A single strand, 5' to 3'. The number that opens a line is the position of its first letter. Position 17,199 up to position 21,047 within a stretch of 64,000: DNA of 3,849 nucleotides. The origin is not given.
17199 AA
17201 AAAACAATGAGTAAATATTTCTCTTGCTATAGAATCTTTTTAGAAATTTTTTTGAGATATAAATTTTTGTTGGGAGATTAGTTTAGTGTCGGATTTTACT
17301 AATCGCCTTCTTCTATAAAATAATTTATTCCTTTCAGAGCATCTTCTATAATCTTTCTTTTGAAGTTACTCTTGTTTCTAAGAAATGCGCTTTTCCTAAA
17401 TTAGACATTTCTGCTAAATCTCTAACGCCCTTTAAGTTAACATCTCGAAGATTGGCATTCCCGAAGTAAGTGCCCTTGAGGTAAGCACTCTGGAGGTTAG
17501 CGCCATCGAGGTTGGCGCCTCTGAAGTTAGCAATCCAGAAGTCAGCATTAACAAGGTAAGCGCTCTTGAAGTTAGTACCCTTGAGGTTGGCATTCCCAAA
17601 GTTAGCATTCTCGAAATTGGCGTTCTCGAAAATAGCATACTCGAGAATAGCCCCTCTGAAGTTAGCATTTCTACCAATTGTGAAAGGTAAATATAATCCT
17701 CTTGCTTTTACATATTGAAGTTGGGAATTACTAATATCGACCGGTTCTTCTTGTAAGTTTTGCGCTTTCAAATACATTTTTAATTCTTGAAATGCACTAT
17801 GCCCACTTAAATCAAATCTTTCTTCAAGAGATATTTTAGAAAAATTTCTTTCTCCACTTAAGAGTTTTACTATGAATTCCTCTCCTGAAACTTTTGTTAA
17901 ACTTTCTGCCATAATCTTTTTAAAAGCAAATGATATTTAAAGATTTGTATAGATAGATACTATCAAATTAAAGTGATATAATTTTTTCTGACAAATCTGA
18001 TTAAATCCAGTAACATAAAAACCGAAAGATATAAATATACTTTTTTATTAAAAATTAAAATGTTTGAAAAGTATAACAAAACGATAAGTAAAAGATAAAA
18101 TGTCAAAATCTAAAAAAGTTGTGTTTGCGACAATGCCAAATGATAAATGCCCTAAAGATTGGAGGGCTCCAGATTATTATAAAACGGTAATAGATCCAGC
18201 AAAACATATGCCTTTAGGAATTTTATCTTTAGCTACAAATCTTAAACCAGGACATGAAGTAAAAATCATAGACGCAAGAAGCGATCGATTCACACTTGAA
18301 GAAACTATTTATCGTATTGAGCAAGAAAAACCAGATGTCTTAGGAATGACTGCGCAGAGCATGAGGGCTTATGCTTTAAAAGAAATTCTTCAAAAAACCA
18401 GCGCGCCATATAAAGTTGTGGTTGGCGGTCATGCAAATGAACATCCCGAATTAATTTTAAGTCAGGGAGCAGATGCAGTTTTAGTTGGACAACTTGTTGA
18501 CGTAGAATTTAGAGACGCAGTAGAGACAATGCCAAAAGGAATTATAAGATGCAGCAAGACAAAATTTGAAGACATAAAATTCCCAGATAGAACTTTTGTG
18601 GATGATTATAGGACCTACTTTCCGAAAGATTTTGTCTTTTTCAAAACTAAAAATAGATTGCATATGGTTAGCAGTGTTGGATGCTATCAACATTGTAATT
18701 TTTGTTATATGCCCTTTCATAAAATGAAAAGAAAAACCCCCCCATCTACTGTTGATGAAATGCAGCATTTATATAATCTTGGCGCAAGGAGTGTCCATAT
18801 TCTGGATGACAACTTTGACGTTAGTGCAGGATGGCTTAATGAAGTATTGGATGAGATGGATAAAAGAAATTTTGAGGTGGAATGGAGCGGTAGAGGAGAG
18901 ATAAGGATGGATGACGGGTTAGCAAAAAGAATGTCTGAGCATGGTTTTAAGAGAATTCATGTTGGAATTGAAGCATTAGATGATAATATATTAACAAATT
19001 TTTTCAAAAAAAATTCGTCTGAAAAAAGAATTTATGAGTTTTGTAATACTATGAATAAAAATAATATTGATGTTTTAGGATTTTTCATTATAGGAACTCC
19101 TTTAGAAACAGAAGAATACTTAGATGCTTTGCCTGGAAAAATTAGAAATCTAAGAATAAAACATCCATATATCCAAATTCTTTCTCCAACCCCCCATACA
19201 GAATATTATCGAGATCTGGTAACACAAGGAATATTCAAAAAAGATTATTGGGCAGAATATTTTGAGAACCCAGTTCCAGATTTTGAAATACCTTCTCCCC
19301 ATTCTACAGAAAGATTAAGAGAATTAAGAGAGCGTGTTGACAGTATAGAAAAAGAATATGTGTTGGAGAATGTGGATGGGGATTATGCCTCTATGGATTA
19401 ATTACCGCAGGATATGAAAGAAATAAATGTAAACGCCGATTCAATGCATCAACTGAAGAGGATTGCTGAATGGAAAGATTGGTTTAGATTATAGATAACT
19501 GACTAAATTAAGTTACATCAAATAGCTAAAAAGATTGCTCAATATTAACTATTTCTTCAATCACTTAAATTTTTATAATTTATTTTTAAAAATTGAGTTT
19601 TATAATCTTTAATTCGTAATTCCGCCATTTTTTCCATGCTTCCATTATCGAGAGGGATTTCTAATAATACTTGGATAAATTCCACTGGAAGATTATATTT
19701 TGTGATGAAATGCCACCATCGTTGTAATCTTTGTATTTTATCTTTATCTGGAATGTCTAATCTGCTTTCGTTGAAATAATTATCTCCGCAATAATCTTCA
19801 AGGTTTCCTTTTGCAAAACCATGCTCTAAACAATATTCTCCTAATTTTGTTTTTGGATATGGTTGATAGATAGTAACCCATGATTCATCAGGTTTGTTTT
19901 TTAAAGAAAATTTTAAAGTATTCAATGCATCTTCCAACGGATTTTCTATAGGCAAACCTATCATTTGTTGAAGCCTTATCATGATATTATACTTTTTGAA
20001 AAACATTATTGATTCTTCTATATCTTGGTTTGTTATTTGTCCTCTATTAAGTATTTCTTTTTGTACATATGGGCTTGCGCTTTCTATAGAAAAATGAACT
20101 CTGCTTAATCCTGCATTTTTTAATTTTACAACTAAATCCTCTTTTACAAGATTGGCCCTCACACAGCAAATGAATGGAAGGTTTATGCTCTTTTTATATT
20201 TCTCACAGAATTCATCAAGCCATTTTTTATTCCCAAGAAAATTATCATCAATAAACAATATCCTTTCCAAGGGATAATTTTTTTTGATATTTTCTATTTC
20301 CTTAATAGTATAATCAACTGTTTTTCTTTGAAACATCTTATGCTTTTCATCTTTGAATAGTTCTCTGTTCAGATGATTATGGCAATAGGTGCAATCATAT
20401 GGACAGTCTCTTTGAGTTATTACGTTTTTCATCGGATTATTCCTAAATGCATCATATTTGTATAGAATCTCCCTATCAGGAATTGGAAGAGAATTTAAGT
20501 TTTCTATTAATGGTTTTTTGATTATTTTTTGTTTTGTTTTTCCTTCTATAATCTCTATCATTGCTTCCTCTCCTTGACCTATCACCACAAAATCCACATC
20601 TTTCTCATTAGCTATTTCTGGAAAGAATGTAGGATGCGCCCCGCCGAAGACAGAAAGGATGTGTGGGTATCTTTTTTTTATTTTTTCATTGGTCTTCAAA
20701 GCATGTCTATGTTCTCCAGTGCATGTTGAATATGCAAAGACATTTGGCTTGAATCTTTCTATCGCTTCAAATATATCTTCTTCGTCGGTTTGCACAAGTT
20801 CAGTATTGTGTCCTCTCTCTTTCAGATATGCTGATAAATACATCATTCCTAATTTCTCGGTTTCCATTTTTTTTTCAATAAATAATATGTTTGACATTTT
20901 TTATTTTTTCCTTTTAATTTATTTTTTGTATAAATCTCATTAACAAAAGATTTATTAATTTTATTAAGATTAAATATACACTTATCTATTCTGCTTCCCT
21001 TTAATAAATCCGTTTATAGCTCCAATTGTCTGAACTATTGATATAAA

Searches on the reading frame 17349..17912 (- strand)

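Call 6: search_protein_families(library=pfam, proteins=[window:17349-17912:-], max_evalue=0.0001)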
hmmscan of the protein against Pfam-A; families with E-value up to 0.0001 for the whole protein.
window:17349-17912:- (188 aa): 3 families
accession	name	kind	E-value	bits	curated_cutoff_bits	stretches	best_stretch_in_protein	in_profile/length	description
PF00805.28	Pentapeptide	-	2e-28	98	20.2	3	81-116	4-39/40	Pentapeptide repeats (8 copies)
PF13576.12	Pentapeptide_3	-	5.8e-14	52.5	27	1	82-123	3-47/48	Pentapeptide repeats (9 copies)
PF13599.13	Pentapeptide_4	-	1.2e-10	41.7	38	1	94-163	2-71/78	Pentapeptide repeat region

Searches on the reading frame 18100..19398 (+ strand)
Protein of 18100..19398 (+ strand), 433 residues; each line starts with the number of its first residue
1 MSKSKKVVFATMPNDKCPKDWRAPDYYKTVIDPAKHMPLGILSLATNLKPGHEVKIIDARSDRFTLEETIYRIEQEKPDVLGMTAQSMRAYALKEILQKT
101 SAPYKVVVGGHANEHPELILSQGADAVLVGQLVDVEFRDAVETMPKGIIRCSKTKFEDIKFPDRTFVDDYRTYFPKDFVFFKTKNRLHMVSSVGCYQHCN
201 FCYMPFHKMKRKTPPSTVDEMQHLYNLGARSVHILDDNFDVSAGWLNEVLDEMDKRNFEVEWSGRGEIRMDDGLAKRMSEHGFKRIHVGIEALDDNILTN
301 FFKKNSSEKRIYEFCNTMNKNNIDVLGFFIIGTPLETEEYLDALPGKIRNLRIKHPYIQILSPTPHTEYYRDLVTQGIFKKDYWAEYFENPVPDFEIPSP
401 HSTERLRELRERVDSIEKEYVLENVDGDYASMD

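Call 6: search_protein_families(library=pfam, proteins=[window:18100-19398:+], max_evalue=0.0001)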
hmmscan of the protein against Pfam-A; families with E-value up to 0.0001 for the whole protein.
window:18100-19398:+ (433 aa): 2 families
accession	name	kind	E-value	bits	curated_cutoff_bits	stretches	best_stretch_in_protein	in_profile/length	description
PF04055.27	Radical_SAM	-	5.5e-15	56.4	29.5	1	190-342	2-160/166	Radical SAM superfamily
PF02310.24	B12-binding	-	5.5e-13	49.2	32.1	1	35-131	11-112/121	B12 binding domain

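Call 7: search_protein_families(library=ncbifam, proteins=[window:18100-19398:+], max_evalue=0.00001)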
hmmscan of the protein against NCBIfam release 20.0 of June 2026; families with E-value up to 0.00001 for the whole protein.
window:18100-19398:+ (433 aa): 14 families
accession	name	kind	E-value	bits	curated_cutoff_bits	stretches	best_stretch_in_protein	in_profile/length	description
TIGR04072.2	rSAM_ladder_B12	equivalog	1.2e-19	70.3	360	1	30-343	10-341/443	lipid biosynthesis B12-binding/radical SAM protein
TIGR04479.1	bcpD_PhpK_rSAM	subfamily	6.1e-18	64.5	600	1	182-339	237-397/504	PhpK family radical SAM P-methyltransferase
TIGR03471.1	HpnJ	equivalog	1.1e-17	64.1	577.6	1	184-391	195-405/472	hopanoid biosynthesis associated radical SAM protein HpnJ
TIGR02026.1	BchE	equivalog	1.2e-12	47.5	481.35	1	191-384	199-397/497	magnesium-protoporphyrin IX monomethyl ester anaerobic oxidative cyclase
TIGR04385.1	B12_rSAM_cofa1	equivalog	4e-11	42.8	450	1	191-341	200-354/438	B12 lower ligand biosynthesis radical SAM protein BzaD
TIGR04014.1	B12_SAM_MJ_0865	equivalog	6.8e-10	38.3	360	1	89-372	53-357/434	methyl-coenzyme M reductase glutamine C-methyltransferase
TIGR03975.1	rSAM_ocin_1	subfamily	6.2e-09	34.9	281.85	1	154-342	232-421/606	RiPP maturation radical SAM C-methyltransferase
TIGR00089.1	TIGR00089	subfamily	7.6e-09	34.8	251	1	92-370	58-337/429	MiaB/RimO family radical SAM methylthiotransferase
TIGR04367.1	HpnR_B12_rSAM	equivalog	1.8e-08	33.4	650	1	38-331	22-333/490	hopanoid C-3 methylase HpnR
NF033070.1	rSAM_AprD4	equivalog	2.4e-08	33.3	500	1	159-375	173-392/456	AprD4 family radical SAM diol-dehydratase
NF038361.1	rSAM_Sden_1168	equivalog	3.8e-08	32.3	575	1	182-377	278-477/560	Sden_1168 family B12-binding radical SAM P-methyltransferase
TIGR04295.1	B12_rSAM_oligo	hypoth_equivalog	4.9e-08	32.1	400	0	36-260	23-272/422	TIGR04295 family B12-binding domain-containing radical SAM protein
TIGR01579.1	MiaB-like-C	equivalog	8.9e-08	31.8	357.05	1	93-368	56-335/416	tRNA (N(6)-L-threonylcarbamoyladenosine(37)-C(2))-methylthiotransferase MtaB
TIGR04013.1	B12_SAM_MJ_1487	hypoth_equivalog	1.7e-07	30.4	251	0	64-209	29-174/382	TIGR04013 family B12-binding domain/radical SAM domain-containing protein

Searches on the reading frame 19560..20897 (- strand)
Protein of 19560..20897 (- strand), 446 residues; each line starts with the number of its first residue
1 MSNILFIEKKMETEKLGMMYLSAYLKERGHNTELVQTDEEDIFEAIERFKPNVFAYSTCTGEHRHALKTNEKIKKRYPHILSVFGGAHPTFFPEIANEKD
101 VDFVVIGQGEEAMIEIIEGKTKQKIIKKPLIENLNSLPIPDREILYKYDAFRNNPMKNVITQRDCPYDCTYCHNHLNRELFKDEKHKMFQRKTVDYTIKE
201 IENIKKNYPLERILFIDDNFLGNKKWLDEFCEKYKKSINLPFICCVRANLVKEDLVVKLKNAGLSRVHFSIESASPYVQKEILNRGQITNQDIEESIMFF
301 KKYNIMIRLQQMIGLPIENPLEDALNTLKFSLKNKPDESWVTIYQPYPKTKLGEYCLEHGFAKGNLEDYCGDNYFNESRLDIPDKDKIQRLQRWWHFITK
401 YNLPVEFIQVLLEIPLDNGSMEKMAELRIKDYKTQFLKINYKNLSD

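Call 6: search_protein_families(library=pfam, proteins=[window:19560-20897:-], max_evalue=0.0001)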
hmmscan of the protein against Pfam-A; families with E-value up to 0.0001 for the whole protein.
window:19560-20897:- (446 aa): 2 families
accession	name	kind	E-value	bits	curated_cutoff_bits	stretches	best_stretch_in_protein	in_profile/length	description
PF02310.24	B12-binding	-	4.9e-20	72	32.1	1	8-116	7-120/121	B12 binding domain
PF04055.27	Radical_SAM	-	1e-16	62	29.5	1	159-329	1-164/166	Radical SAM superfamily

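Call 7: search_protein_families(library=ncbifam, proteins=[window:19560-20897:-], max_evalue=0.00001)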
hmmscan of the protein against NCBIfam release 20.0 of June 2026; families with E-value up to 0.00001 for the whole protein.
window:19560-20897:- (446 aa): 15 families
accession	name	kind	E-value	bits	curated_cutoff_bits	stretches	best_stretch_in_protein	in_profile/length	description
TIGR02026.1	BchE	equivalog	1.6e-26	93.2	481.35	1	16-354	23-385/497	magnesium-protoporphyrin IX monomethyl ester anaerobic oxidative cyclase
TIGR03471.1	HpnJ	equivalog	1.4e-23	83.5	577.6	1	58-421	76-452/472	hopanoid biosynthesis associated radical SAM protein HpnJ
TIGR04013.1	B12_SAM_MJ_1487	hypoth_equivalog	2.1e-20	72.9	251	1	11-174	6-169/382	TIGR04013 family B12-binding domain/radical SAM domain-containing protein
TIGR04072.2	rSAM_ladder_B12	equivalog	4.3e-19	68.5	360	1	16-318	19-334/443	lipid biosynthesis B12-binding/radical SAM protein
NF050148.1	rSAM_ApyD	equivalog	1.4e-16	60.1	750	1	127-351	172-388/645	RiPP biosynthesis radical SAM protein ApyD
TIGR04479.1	bcpD_PhpK_rSAM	subfamily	1.8e-16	59.6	600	1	145-337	227-412/504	PhpK family radical SAM P-methyltransferase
TIGR04295.1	B12_rSAM_oligo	hypoth_equivalog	1.7e-12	46.8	400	1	146-303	190-333/422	TIGR04295 family B12-binding domain-containing radical SAM protein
NF038361.1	rSAM_Sden_1168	equivalog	2.5e-12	46.1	575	1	153-330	279-447/560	Sden_1168 family B12-binding radical SAM P-methyltransferase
TIGR04014.1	B12_SAM_MJ_0865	equivalog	3.3e-12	45.9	360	1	245-359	250-361/434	methyl-coenzyme M reductase glutamine C-methyltransferase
TIGR04190.1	B12_SAM_Ta0216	equivalog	2.6e-11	42.8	500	0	147-331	210-391/554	TIGR04190 family B12-binding domain/radical SAM domain protein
TIGR03975.1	rSAM_ocin_1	subfamily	1e-10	40.8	281.85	0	40-118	118-199/606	RiPP maturation radical SAM C-methyltransferase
NF033070.1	rSAM_AprD4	equivalog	2.2e-10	40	500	1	127-400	163-435/456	AprD4 family radical SAM diol-dehydratase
TIGR04367.1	HpnR_B12_rSAM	equivalog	1.5e-09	36.9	650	1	6-350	13-367/490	hopanoid C-3 methylase HpnR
NF040542.1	rSAM_RCCLKC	equivalog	1.7e-06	27.5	450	0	159-307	183-324/423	arsinothricin biosynthesis radical SAM protein ArsL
TIGR04385.1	B12_rSAM_cofa1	equivalog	3.9e-06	26.4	450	0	157-316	196-347/438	B12 lower ligand biosynthesis radical SAM protein BzaD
